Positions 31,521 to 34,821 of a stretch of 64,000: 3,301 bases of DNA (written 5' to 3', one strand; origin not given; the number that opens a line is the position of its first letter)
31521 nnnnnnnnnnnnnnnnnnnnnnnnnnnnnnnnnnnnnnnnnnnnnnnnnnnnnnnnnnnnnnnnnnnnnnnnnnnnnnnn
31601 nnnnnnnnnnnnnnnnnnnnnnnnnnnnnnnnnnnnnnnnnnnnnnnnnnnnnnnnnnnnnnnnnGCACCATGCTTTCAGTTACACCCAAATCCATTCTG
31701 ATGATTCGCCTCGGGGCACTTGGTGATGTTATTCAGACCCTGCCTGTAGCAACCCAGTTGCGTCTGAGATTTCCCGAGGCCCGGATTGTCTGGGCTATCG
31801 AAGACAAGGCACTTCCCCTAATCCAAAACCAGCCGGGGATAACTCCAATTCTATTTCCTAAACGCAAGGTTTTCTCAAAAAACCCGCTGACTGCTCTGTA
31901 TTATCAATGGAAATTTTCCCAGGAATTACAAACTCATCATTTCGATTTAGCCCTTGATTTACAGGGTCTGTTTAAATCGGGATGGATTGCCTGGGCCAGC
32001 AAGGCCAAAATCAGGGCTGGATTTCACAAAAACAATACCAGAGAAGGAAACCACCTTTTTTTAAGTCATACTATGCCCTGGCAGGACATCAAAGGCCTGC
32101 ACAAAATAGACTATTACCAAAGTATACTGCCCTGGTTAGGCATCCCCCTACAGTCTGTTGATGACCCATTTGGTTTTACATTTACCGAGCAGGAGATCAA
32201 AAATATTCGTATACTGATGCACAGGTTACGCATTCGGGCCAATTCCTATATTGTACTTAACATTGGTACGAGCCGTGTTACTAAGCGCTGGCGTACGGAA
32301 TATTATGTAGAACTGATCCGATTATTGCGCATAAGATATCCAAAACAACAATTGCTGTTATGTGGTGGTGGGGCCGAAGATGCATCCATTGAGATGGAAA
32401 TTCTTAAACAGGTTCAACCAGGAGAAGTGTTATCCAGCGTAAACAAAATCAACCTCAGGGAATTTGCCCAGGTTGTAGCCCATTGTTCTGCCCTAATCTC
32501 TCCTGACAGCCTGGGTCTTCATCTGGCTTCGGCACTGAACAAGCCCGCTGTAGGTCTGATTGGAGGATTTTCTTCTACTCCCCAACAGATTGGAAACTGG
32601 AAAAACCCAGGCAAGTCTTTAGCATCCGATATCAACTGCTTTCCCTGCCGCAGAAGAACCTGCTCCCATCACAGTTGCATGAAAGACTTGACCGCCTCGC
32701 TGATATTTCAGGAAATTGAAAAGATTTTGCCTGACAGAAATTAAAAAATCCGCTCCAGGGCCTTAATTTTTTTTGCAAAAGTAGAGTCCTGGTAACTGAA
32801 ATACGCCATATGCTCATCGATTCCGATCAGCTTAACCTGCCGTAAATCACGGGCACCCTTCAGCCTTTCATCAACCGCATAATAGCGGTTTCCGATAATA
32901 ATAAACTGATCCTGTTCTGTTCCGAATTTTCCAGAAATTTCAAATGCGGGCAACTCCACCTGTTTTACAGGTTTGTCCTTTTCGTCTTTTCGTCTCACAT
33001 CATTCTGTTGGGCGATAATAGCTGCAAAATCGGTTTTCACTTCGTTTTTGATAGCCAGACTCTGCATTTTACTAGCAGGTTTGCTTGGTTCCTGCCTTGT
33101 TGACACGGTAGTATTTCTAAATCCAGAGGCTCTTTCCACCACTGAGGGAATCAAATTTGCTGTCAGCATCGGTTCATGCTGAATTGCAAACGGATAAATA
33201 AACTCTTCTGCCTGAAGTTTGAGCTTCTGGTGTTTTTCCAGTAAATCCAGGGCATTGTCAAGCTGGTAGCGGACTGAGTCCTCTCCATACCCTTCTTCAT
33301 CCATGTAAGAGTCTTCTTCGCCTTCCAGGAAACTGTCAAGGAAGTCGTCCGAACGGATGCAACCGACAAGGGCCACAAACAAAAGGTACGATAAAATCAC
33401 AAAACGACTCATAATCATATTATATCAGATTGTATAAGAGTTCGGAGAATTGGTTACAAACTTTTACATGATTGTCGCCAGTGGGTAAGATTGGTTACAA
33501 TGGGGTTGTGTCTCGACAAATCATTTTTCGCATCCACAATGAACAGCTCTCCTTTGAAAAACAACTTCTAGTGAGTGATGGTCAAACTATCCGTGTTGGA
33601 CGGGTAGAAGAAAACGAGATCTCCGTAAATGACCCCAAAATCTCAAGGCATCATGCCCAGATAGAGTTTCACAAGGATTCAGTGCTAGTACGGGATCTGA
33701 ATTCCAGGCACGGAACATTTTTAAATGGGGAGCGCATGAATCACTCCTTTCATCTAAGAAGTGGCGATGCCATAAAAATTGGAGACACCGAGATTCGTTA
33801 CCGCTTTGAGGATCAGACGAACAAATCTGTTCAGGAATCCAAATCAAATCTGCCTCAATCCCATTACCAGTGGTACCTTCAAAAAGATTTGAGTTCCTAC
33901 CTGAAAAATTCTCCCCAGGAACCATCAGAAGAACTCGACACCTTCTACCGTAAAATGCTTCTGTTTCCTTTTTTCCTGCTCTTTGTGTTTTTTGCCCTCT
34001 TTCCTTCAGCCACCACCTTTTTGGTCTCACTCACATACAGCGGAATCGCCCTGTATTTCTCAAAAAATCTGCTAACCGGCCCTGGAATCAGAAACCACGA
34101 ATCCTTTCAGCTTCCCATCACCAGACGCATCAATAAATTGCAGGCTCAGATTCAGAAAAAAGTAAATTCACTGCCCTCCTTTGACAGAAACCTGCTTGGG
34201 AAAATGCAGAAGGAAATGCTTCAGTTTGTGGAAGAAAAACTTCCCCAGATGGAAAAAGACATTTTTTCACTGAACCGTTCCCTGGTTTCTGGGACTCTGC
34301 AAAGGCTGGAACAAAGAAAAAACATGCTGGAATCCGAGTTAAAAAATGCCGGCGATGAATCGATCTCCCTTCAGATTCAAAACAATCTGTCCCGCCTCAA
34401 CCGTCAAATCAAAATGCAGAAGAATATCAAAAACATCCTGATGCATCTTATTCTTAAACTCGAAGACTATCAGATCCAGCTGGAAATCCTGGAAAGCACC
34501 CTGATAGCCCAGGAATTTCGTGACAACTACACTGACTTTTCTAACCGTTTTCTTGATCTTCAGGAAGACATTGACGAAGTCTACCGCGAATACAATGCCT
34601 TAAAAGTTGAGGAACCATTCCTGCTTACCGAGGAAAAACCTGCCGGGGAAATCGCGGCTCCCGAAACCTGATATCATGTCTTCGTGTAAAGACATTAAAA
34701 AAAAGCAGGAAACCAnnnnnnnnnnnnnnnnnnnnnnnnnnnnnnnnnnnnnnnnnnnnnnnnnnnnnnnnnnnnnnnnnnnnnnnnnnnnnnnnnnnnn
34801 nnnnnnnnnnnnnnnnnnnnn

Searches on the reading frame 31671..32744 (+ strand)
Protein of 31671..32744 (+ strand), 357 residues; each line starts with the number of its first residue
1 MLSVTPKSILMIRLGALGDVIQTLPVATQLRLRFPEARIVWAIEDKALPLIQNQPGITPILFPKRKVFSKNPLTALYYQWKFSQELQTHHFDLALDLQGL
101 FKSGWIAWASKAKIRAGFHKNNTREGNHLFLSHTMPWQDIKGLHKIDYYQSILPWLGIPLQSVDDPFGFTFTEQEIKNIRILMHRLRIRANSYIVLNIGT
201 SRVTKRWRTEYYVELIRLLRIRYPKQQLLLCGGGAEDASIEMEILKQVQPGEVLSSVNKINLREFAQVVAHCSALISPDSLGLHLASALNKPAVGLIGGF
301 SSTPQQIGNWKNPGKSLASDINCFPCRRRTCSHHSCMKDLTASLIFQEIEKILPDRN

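Call 18: search_protein_families(library=pfam, proteins=[window:31671-32744:+], max_evalue=0.001)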
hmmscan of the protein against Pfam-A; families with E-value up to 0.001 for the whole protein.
window:31671-32744:+ (357 aa): 1 family
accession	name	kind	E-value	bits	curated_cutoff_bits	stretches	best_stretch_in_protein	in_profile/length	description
PF01075.23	Glyco_transf_9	-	3.6e-32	112.1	22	1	80-333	2-243/247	Glycosyltransferase family 9 (heptosyltransferase)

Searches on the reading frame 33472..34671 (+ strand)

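Call 18: search_protein_families(library=pfam, proteins=[window:33472-34671:+], max_evalue=0.001)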
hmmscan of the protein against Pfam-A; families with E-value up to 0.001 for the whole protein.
window:33472-34671:+ (399 aa): 3 families
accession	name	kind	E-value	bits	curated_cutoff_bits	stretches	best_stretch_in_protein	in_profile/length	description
PF00498.31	FHA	-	7.9e-20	71.5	20.7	1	40-104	1-67/67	FHA domain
PF16697.10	Yop-YscD_cpl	-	1.7e-14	54.3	33.2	1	37-109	16-89/94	Inner membrane component of T3SS, cytoplasmic domain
PF03739.19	LptF_LptG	-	0.00036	20.1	27.9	1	28-195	140-307/353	Lipopolysaccharide export system permease LptF/LptG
